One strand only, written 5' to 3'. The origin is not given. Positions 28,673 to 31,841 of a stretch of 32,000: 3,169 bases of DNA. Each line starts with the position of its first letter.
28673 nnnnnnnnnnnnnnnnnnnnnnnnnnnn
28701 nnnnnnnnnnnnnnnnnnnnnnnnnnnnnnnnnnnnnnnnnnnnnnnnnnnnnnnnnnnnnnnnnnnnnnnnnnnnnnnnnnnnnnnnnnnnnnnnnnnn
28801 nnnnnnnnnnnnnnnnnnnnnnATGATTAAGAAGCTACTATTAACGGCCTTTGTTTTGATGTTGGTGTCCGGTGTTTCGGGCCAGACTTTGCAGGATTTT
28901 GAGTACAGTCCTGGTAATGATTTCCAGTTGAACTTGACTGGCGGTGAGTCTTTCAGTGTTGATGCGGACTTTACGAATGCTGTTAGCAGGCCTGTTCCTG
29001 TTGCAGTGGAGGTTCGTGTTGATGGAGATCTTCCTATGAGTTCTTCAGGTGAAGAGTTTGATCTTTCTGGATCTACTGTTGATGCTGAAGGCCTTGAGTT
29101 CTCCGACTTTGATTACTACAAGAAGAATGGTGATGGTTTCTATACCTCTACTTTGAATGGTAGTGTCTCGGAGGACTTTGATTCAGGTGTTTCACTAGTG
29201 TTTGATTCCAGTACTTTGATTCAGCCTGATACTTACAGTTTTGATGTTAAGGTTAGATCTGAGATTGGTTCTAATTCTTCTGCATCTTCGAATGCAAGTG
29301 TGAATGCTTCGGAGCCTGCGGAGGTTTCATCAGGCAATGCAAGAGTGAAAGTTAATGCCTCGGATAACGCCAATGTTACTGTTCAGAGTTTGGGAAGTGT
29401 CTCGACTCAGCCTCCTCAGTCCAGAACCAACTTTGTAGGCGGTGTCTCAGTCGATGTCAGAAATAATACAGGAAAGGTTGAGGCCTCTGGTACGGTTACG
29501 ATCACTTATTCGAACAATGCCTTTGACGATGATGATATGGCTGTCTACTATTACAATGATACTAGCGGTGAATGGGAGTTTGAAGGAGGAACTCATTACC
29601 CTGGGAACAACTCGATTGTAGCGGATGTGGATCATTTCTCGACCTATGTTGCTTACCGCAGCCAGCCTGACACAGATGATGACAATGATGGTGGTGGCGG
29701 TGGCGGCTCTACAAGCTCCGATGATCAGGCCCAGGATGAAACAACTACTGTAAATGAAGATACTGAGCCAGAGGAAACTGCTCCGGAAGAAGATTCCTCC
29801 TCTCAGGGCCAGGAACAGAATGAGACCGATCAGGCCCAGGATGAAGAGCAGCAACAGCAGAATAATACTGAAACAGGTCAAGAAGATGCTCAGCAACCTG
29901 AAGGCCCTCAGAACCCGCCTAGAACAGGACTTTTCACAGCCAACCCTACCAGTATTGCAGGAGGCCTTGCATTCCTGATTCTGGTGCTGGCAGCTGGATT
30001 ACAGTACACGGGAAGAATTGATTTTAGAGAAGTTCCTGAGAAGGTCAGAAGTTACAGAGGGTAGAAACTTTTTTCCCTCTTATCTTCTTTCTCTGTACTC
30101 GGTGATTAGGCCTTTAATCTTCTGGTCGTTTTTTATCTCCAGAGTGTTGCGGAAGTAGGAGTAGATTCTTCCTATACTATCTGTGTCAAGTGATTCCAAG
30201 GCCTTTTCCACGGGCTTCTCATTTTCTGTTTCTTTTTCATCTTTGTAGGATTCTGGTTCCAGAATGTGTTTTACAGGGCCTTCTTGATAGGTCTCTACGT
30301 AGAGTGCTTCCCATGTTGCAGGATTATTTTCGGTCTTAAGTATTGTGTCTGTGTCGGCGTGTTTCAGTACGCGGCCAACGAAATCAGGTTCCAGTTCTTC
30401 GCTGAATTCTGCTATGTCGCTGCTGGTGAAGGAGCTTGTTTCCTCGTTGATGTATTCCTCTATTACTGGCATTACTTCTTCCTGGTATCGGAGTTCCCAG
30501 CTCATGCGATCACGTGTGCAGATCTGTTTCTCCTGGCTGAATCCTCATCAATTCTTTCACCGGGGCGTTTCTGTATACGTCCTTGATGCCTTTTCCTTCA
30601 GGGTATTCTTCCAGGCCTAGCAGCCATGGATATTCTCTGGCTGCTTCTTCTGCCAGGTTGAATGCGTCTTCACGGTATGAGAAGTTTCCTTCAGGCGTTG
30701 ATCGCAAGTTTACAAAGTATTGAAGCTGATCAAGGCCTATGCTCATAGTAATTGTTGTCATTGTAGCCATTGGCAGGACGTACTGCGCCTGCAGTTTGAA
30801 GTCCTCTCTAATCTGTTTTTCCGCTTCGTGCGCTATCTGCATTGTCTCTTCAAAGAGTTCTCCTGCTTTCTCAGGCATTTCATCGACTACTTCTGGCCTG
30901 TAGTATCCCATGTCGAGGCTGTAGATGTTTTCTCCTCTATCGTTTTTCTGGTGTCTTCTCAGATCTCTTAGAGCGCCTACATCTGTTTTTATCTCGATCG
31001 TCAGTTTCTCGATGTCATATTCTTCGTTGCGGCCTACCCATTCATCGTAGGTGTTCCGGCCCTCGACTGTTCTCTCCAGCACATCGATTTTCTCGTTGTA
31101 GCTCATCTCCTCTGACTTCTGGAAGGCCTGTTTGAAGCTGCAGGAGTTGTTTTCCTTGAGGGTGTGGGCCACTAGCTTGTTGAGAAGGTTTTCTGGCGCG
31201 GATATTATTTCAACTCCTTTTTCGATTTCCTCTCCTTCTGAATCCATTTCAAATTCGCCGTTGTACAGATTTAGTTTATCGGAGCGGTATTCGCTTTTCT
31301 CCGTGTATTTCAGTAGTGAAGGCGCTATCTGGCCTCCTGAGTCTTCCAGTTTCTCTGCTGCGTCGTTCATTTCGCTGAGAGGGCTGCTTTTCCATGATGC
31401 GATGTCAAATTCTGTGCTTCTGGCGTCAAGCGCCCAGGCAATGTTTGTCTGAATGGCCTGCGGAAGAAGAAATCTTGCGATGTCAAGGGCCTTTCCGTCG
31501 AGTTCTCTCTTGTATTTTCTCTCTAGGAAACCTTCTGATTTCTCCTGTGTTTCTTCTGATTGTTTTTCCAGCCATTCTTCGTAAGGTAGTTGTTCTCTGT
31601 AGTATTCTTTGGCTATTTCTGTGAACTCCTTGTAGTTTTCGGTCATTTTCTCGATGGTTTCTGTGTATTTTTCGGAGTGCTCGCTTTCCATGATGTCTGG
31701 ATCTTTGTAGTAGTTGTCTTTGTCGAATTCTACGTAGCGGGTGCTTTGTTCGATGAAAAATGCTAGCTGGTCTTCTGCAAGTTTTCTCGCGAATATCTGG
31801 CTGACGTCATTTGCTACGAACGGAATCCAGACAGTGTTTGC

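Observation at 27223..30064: Three-gene secreted/surface module: shared post-signal motif, LTD subunit and a stalked, anchored glycoprotein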

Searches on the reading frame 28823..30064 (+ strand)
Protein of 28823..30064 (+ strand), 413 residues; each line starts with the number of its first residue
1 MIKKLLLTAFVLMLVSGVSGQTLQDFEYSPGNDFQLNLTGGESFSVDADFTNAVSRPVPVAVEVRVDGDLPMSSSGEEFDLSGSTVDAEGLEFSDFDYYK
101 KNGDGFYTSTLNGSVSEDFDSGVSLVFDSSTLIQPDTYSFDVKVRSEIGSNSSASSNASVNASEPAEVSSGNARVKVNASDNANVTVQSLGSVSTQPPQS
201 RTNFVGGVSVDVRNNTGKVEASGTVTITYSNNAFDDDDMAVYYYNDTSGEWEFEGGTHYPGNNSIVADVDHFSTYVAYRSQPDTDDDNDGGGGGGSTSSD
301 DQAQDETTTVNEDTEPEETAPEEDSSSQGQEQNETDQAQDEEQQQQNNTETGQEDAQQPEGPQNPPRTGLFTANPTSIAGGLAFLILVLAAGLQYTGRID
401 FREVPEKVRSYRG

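Call 7: search_protein_families(library=pfam, proteins=[window:28823-30064:+], max_evalue=1)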
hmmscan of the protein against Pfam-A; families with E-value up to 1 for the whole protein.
window:28823-30064:+ (413 aa): 2 families
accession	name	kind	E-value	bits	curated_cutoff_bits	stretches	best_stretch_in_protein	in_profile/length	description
PF05887.16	Trypan_PARP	-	0.1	13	100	1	291-362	38-109/134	Procyclic acidic repetitive protein (PARP)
PF03353.20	Lin-8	-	0.16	11.9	34.1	1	243-358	115-216/311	Ras-mediated vulval-induction antagonist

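Call 8: search_protein_families(library=ncbifam, proteins=[window:28823-30064:+], max_evalue=1)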
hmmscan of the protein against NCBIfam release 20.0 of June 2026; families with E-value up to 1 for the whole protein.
window:28823-30064:+ (413 aa): 0 families

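Call 16: search_solved_structures(query=window:28823-30064:+, max_evalue=10)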
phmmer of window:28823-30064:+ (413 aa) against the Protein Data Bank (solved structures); distinct sequences matched with E-value up to 10: 10.
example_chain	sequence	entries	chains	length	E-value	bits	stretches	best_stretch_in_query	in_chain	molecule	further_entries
8g8n_B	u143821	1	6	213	0.057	15.9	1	170-265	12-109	Fab light chain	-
7txt_D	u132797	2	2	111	0.33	13.4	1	187-258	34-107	15B8 Fab light chain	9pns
6dzv_C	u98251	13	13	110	0.34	13.4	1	186-258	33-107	15B8 antibody light chain | variable domain of 15B8 antibody Fab light chain | light chain antibody fragment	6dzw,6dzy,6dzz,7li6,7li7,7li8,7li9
7r9d_L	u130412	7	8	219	0.36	13.3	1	218-265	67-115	Fab 8D3 light chain | Fab_8D3_2 light chain | Legobody 8D3 Fab light chain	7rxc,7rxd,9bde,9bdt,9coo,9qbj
8jxr_L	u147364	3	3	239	0.39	13.2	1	216-265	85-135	Fab 8D3 light chain | Fab_8D3_L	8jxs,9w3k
9mnw_E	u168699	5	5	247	0.42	13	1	217-265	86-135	Fab_8D3_2 light chain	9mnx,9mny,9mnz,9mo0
8g2m_L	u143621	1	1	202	0.5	12.8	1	195-265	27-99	Light chain of humanized IgG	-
6u59_H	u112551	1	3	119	0.97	11.8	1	216-263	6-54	rabbit antibody 13B Fragment antigen binding heavy chain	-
3ksc_A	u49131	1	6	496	3.6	10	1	246-363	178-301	LegA class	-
9rma_C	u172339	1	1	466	7.1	9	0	274-320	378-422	C3d-anti-CR3-Nb fusion ligand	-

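Call 19: find_homologous_proteins(query=window:28823-30064:+, max_evalue=0.001)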
Query window:28823-30064:+ (413 aa): 23 proteins with E <= 0.001 among 8000 candidates.
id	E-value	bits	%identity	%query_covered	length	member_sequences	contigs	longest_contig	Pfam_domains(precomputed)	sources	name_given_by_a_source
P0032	2.3e-263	891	100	100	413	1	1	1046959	-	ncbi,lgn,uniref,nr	ncbi:hypothetical protein [Candidatus Nanohalovita haloferacivicina]|uniref:hypothetical protein n=1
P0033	7.2e-70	254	46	67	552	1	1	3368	-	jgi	jgi:hypothetical protein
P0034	2.0e-68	250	39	95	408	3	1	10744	-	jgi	jgi:hypothetical protein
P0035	7.2e-67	244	38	97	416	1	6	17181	-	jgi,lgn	jgi:hypothetical protein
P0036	8.8e-65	238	42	67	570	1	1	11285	-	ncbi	-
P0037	5.8e-64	235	35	76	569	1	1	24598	-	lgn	-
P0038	5.4e-62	228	38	100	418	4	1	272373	-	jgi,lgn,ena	-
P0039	8.1e-61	225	35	100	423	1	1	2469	-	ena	-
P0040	1.5e-60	224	42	67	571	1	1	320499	-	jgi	jgi:hypothetical protein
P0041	3.2e-55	206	35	97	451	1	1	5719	-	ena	-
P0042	9.9e-55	204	36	94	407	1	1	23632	-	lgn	-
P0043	1.5e-54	204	34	99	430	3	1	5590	-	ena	-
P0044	1.0e-52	198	35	97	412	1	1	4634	-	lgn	-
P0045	1.5e-52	197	33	97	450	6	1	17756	-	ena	-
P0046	3.3e-52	196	38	66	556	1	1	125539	-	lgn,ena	-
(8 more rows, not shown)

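Call 20: find_encoding_contigs(protein=P0035, flank=8000, max_places=2)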
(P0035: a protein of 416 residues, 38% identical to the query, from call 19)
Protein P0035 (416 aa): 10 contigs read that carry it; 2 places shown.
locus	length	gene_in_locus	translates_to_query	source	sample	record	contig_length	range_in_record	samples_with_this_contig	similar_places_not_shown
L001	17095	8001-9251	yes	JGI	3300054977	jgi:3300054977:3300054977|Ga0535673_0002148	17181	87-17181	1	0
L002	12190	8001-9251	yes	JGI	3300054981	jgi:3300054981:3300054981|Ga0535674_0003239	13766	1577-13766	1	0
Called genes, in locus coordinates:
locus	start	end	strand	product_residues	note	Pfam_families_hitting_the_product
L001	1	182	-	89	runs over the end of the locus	?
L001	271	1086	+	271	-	PF01791:DeoC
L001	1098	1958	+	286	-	PF00316:FBPase, PF18913:FBPase_C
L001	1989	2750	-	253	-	-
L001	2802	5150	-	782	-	PF00270:DEAD, PF04851:ResIII, PF22527:DEXQc_Suv3 (weak), PF00271:Helicase_C (weak), PF21280:Helicase_dom4_arc, PF14520:HHH_5 (weak)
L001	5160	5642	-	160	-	PF02577:BFN_dom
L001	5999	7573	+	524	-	-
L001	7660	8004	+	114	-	-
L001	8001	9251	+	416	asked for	-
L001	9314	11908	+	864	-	-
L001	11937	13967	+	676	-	PF16656:Pur_ac_phosph_N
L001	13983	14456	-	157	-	-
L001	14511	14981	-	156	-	PF00186:DHFR_1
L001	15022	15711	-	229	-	PF00149:Metallophos, PF12850:Metallophos_2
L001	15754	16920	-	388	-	PF08245:Mur_ligase_M, PF02875:Mur_ligase_C, PF27239:FOL3_C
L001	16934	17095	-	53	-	?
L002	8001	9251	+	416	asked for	-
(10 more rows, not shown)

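Call 21: find_encoding_contigs(protein=P0038, flank=8000, max_places=2)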
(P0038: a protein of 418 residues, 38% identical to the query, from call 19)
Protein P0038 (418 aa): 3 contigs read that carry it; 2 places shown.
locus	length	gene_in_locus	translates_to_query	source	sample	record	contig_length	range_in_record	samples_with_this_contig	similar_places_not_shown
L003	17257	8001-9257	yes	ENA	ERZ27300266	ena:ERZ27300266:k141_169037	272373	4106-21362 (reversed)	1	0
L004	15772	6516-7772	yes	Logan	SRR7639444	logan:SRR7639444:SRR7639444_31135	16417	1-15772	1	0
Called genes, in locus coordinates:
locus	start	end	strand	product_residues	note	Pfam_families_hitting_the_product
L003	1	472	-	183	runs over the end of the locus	PF01467:CTP_transf_like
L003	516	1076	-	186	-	-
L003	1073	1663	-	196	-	PF00578:AhpC-TSA, PF08534:Redoxin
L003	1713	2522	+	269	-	PF01791:DeoC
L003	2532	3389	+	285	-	PF00316:FBPase, PF18913:FBPase_C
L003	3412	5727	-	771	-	PF00270:DEAD, PF04851:ResIII, PF22527:DEXQc_Suv3 (weak), PF00271:Helicase_C (weak), PF21280:Helicase_dom4_arc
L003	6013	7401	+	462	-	PF07602:DUF1565 (weak)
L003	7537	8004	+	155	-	PF00932:LTD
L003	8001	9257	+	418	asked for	-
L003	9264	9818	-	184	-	PF06745:ATPase (weak)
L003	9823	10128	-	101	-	-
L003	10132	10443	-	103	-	-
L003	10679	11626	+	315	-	PF03796:DnaB_C, PF06745:ATPase, PF13481:AAA_25 (weak), PF23442:DUF7125 (faint), PF07088:GvpD_P-loop (faint)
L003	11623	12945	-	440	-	-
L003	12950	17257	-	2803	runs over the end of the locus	?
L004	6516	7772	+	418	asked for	-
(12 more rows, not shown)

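Call 22: find_encoding_contigs(protein=P0046, flank=8000, max_places=2)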
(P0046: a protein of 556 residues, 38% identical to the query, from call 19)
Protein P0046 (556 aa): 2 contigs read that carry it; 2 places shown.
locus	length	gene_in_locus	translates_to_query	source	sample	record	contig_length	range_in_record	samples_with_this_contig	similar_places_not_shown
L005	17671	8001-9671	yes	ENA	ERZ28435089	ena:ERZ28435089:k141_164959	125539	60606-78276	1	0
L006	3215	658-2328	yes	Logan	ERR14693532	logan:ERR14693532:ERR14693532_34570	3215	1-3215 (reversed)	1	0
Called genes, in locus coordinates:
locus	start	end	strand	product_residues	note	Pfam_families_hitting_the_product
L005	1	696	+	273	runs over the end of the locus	PF01791:DeoC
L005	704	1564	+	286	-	PF00459:Inositol_P (weak), PF00316:FBPase, PF18913:FBPase_C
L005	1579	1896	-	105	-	-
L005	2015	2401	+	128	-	-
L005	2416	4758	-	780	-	PF00270:DEAD, PF04851:ResIII, PF22527:DEXQc_Suv3 (weak), PF00271:Helicase_C (weak), PF20470:HTH_61 (faint), PF14520:HHH_5 (faint), PF21280:Helicase_dom4_arc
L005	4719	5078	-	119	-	PF18480:DUF5615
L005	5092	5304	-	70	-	PF04255:DUF433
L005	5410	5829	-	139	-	-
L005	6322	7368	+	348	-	-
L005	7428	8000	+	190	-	-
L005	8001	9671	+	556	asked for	-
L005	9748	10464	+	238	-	PF12146:Hydrolase_4, PF00561:Abhydrolase_1, PF12697:Abhydrolase_6 (weak), PF00326:Peptidase_S9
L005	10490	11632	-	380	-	PF08323:Glyco_transf_5 (weak), PF20706:GT4-conflict, PF13439:Glyco_transf_4, PF13579:Glyco_trans_4_4, PF08323:Glyco_transf_5 (weak), PF00534:Glycos_transf_1, PF13692:Glyco_trans_1_4, PF13524:Glyco_trans_1_2 (weak)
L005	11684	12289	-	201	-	PF13439:Glyco_transf_4, PF13579:Glyco_trans_4_4, PF08323:Glyco_transf_5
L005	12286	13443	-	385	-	-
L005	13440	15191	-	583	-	PF05693:Glycogen_syn, PF20706:GT4-conflict (faint), PF00534:Glycos_transf_1 (faint), PF13692:Glyco_trans_1_4 (faint)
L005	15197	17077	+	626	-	PF06202:GDE_C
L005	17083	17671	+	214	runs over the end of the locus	PF00121:TIM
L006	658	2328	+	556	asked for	-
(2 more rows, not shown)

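Call 62: predict_structure(alignment_id=A4)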
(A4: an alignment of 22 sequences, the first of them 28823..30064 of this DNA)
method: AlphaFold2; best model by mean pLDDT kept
length: 413 residues; sequences in the alignment: 22
mean_pLDDT: 72.4   pTM: 0.58
mean pLDDT of the five models: 72.4, 71.9, 70.9, 69.9, 68.5
residues with pLDDT >= 90: 138; 70-90: 135; 50-70: 43; < 50: 97
segments of 3 or more residues with pLDDT < 50: 16-24, 288-374
pLDDT, mean of each block of 10 residues (from residue 1): 63 47 47 79 90 81 89 83 87 88 90 78 92 90 84 69 88 93 92 85 91 92 95 92 90 95 97 94 58 38 33 32 34 32 31 29 37 53 83 75 74 72
secondary structure, 60 per line:
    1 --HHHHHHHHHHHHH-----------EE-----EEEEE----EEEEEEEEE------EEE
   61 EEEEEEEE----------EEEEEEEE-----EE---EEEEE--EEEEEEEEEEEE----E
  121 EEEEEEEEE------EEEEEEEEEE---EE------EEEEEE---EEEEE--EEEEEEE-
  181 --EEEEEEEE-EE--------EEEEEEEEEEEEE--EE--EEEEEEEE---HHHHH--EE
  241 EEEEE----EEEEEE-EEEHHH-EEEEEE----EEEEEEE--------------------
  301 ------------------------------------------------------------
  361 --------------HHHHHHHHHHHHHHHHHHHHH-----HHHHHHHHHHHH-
elements in order: H3-15 E34-38 E43-51 E58-68 E79-86 E97-101 E104-115 E120-129 E136-145 E157-162 E166-170 E173-179 E183-190 E202-214 E221-228 H232-236 E239-245 E250-255 E257-259 E264-269 E274-280 H375-395 H401-412

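Call 66: fold_search(model_id=the predicted structure, library=pdb)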
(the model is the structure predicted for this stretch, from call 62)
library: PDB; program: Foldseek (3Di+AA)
matches with E <= 10: 548; with E <= 0.001: 2
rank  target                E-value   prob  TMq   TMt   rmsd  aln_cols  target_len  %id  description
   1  3wnl_A                7.0e-04  0.82  0.16  0.11  16.8       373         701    8  D308A mutant of Bacillus circulans T-3040 cycloisomaltooligosaccharide glucanotransferase complexed with isomaltohexao (released 2014-02-05)
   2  3wnn_B                8.6e-04  0.60  0.13  0.09  17.5       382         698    8  D308A mutant of Bacillus circulans T-3040 cycloisomaltooligosaccharide glucanotransferase complexed with isomaltooctao (released 2014-02-05)
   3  7uab_A                2.5e-03  0.93  0.24  0.22  11.0       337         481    8  Human pro-meprin alpha (zymogen state) (released 2022-11-02)
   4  7uab_D                7.2e-03  0.82  0.23  0.21  10.4       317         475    8  Human pro-meprin alpha (zymogen state) (released 2022-11-02)
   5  4d8o                  8.0e-03  0.97  0.24  0.20  16.0       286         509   14  Crystal Structure of the ankyrin-B ZU5-ZU5-UPA-DD tandem (released 2012-03-28)
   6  7uaf_C                1.1e-02  0.90  0.25  0.21  12.0       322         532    6  Human meprin alpha inhibitory complex with compound 10d (N~3~,N~3~-bis[(2H-1,3-benzodioxol-5-yl)methyl]-N-hydroxy-beta (released 2022-11-02)
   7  7uab_H                1.6e-02  0.85  0.25  0.21  10.3       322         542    7  Human pro-meprin alpha (zymogen state) (released 2022-11-02)
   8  9ev7_C                1.8e-02  0.47  0.18  0.17  20.0       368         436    6  3DFlex refinement of the CryoEM structure of DeCLIC nanodisc with 10mM EDTA in asym state (released 2025-04-09)
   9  7uac_H                2.5e-02  0.69  0.24  0.19  11.2       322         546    7  Human pro-meprin alpha (zymogen state) (released 2022-11-02)
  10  9i9d_A                2.6e-02  0.12  0.12  0.10  23.6       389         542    9  CP of RHDV virion (full particle) (released 2025-11-26)
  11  6m3p_E                2.9e-02  0.66  0.21  0.20  13.7       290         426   11  Crystal structure of AnkG/beta2-spectrin complex (released 2020-05-13)
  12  6m3q_E                3.2e-02  0.99  0.22  0.20   8.4       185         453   13  Crystal structure of AnkB/beta4-spectrin complex (released 2020-05-13)
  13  6ouu_B                3.8e-02  0.21  0.15  0.14  29.7       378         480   12  Symmetric reconstruction of human norovirus GII.4 Minerva strain VLP in T=4 symmetry (released 2019-06-26)
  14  9vla_A                4.4e-02  0.16  0.13  0.10  23.5       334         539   11  Crystal structure of PNGase Bb in complex with MUXF glycopeptide (released 2026-02-18)
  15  8fjp_A                5.4e-02  0.30  0.17  0.03  19.0       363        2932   10  Cryo-EM structure of native mosquito salivary gland surface protein 1 (SGS1) (released 2023-03-01)
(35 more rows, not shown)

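Call 74: search_protein_families(library=pfam, proteins=[L001:7660-8004:+, L005:7464-8000:+], max_evalue=0.1)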
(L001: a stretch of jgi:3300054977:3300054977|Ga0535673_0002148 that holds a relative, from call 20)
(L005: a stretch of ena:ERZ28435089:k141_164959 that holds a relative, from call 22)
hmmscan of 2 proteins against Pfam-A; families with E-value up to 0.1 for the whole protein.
L001:7660-8004:+ (114 aa): 0 families

L005:7464-8000:+ (178 aa): 0 families

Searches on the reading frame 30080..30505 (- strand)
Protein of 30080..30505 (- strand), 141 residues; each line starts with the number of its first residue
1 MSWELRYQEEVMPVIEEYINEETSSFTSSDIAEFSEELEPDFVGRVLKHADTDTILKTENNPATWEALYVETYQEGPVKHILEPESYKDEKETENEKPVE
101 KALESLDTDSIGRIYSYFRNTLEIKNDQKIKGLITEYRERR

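Call 7: search_protein_families(library=pfam, proteins=[window:30080-30505:-], max_evalue=1)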
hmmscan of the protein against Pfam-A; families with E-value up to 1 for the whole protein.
window:30080-30505:- (141 aa): 2 families
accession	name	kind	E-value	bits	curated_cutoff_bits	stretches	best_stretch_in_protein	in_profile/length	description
PF04048.20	Sec8_N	-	0.032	14.6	26.8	1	93-120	18-47/142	Exocyst complex component Sec8 N-terminal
PF07542.16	ATP12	-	0.11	13.1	27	1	27-74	70-117/124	ATP12 chaperone protein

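Call 8: search_protein_families(library=ncbifam, proteins=[window:30080-30505:-], max_evalue=1)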
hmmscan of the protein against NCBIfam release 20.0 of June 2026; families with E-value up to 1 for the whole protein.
window:30080-30505:- (141 aa): 0 families

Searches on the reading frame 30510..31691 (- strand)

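Call 7: search_protein_families(library=pfam, proteins=[window:30510-31691:-], max_evalue=1)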
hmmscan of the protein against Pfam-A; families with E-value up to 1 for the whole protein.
window:30510-31691:- (393 aa): 2 families
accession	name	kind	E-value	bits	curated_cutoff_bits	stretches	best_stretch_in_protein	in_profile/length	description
PF02511.20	Thy1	-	2e-18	67.3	24.8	2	213-356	40-191/191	Thymidylate synthase complementing protein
PF09139.17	Tam41_Mmp37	-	0.63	9.8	24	0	143-197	172-226/322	Phosphatidate cytidylyltransferase, mitochondrial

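Call 8: search_protein_families(library=ncbifam, proteins=[window:30510-31691:-], max_evalue=1)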
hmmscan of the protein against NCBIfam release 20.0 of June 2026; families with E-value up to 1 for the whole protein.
window:30510-31691:- (393 aa): 1 family
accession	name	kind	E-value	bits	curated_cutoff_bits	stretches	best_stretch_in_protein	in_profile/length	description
TIGR02170.1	thyX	equivalog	7.7e-14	51.7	87.9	2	3-128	84-209/211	FAD-dependent thymidylate synthase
